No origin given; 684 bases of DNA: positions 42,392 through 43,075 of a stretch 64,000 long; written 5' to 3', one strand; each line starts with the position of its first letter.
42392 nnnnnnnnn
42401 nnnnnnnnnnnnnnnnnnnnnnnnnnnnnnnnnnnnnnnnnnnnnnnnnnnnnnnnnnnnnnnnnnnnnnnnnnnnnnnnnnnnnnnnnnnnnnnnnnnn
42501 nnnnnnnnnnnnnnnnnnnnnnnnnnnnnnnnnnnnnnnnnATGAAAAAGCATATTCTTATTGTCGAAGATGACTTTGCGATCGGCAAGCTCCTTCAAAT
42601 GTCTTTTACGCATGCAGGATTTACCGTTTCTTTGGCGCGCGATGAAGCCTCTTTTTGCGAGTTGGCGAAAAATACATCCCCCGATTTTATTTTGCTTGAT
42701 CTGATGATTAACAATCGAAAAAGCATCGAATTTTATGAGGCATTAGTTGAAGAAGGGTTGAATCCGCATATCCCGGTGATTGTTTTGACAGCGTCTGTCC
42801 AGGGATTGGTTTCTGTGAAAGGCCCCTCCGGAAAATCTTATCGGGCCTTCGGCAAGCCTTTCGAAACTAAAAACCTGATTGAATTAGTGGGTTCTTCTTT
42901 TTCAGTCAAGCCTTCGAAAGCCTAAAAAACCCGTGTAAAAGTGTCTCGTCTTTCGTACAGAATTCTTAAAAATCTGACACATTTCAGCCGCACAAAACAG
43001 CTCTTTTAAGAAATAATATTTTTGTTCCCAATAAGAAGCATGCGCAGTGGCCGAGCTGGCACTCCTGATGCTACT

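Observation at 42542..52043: Family of four paralogous stand-alone receiver proteins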

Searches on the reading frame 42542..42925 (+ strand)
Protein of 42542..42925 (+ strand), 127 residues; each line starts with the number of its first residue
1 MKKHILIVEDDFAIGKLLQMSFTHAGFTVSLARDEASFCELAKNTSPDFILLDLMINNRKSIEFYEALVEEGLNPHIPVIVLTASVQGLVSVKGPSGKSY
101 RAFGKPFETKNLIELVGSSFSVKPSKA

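Call 5: search_protein_families(library=pfam, proteins=[window:42542-42925:+], max_evalue=0.01)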
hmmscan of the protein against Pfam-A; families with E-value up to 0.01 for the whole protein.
window:42542-42925:+ (127 aa): 1 family
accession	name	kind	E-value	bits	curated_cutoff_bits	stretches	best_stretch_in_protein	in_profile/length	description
PF00072.30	Response_reg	-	1.6e-14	54.4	30.2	1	5-116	1-110/111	Response regulator receiver domain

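Call 21: list_cluster_members(proteins=[P0001, window:42542-42922:+, window:45485-45892:+, window:51156-51542:+, P0002, P0033, P0087])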
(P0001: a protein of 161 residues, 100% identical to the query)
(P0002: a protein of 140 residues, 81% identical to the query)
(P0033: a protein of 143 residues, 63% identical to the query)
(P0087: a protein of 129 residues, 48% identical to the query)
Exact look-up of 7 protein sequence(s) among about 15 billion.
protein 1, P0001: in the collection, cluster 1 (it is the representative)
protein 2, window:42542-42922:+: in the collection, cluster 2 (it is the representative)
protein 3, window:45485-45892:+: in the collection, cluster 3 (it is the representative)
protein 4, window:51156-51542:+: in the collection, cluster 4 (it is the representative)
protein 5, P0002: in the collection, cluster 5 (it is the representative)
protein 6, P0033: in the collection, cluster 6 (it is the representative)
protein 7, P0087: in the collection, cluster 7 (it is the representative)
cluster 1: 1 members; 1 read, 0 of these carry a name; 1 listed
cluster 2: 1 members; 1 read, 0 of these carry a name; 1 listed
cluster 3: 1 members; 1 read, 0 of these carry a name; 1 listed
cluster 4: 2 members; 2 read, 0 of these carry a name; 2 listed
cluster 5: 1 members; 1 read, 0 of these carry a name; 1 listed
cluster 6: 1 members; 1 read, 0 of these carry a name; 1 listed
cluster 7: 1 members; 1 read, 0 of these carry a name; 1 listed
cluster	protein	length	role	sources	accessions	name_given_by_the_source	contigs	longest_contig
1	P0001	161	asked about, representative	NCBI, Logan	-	-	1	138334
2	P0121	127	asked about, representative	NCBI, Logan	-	-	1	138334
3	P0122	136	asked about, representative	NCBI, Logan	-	-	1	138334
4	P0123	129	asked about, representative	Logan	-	-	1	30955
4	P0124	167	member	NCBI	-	-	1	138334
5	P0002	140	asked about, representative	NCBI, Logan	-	-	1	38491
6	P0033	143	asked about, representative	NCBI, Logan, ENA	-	-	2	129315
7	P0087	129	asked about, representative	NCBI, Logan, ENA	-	-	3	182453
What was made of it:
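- Tried and rejected: The cluster look-up gave no names (call 21), so the organism is inferred only from the names of homologues.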

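Call 39: find_homologous_proteins(query=window:42542-42922:+, max_evalue=0.001)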
Query window:42542-42922:+ (127 aa): 108 proteins with E <= 0.001 among 290 candidates.
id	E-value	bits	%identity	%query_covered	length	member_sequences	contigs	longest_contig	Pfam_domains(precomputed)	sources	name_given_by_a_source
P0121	1.9e-75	268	100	100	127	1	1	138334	PF00072.31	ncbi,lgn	-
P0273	3.0e-37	145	60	93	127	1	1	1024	PF00072.31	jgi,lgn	-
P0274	7.9e-21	92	47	87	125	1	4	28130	PF00072.31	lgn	-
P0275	1.9e-9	55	34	92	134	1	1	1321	PF00072.31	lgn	-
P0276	4.2e-9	54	31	91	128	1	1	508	PF00072.31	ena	-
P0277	6.7e-9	54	32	92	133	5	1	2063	PF00072.31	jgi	jgi:DNA-binding response OmpR family regulator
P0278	1.4e-8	53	32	96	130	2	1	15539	PF00072.31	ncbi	-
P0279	1.6e-8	52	33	91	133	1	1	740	PF00072.31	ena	-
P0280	2.4e-8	52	32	90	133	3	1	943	PF00072.31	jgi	jgi:DNA-binding response OmpR family regulator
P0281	3.4e-8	51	30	94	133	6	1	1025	PF00072.31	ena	-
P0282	4.2e-8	51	31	91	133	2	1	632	PF00072.31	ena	-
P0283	4.9e-8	51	33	94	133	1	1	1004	PF00072.31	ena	-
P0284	6.3e-8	51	31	92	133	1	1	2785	PF00072.31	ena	-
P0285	8.1e-8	50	32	88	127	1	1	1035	PF00072.31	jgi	jgi:DNA-binding response OmpR family regulator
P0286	8.9e-8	50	31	92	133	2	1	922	PF00072.31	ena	-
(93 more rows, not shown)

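Call 40: find_encoding_contigs(protein=P0274, flank=8000, max_places=2)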
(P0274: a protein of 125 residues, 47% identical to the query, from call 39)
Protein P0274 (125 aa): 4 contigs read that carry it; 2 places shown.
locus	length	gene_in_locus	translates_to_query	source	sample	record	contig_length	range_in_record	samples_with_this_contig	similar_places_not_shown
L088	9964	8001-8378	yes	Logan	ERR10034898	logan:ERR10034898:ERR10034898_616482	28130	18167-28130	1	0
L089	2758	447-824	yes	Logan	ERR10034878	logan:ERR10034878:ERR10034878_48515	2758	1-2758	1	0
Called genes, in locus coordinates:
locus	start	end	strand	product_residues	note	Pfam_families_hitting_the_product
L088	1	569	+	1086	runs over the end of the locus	PF00873:ACR_tran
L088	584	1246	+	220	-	PF04945:YHS (weak), PF07291:MauE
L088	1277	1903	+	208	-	PF01545:Cation_efflux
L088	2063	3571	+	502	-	PF03796:DnaB_C (faint), PF06745:ATPase, PF13191:AAA_16 (faint), PF13481:AAA_25 (weak), PF20720:nSTAND3 (weak), PF00154:RecA_N (weak), PF13481:AAA_25, PF06745:ATPase, +14 more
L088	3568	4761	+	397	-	PF00512:HisKA, PF02518:HATPase_c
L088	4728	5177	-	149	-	PF03330:DPBB_1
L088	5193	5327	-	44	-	-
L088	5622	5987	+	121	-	PF05239:PRC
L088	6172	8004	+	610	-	PF05227:CHASE3, PF00989:PAS, PF08448:PAS_4, PF13426:PAS_9, PF08447:PAS_3 (weak), PF00512:HisKA, PF02518:HATPase_c, PF13581:HATPase_c_2 (weak)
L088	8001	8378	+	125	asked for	PF00072:Response_reg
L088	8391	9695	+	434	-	PF01595:CNNM, PF00571:CBS (faint), PF03471:CorC_HlyC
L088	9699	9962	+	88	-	?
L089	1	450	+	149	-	?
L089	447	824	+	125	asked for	PF00072:Response_reg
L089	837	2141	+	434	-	PF01595:CNNM, PF00571:CBS (faint), PF03471:CorC_HlyC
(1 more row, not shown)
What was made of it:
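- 42542..42925 (+): R1: single-domain receiver with an intact active site (E-D, D, T, K). Its start overlaps the HK1 stop by 4 nt (ATGA). Its relative P0274 (47% identical) also overlaps the stop of a CHASE3-PAS kinase by 4 nt in L088 (calls 39, 40).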
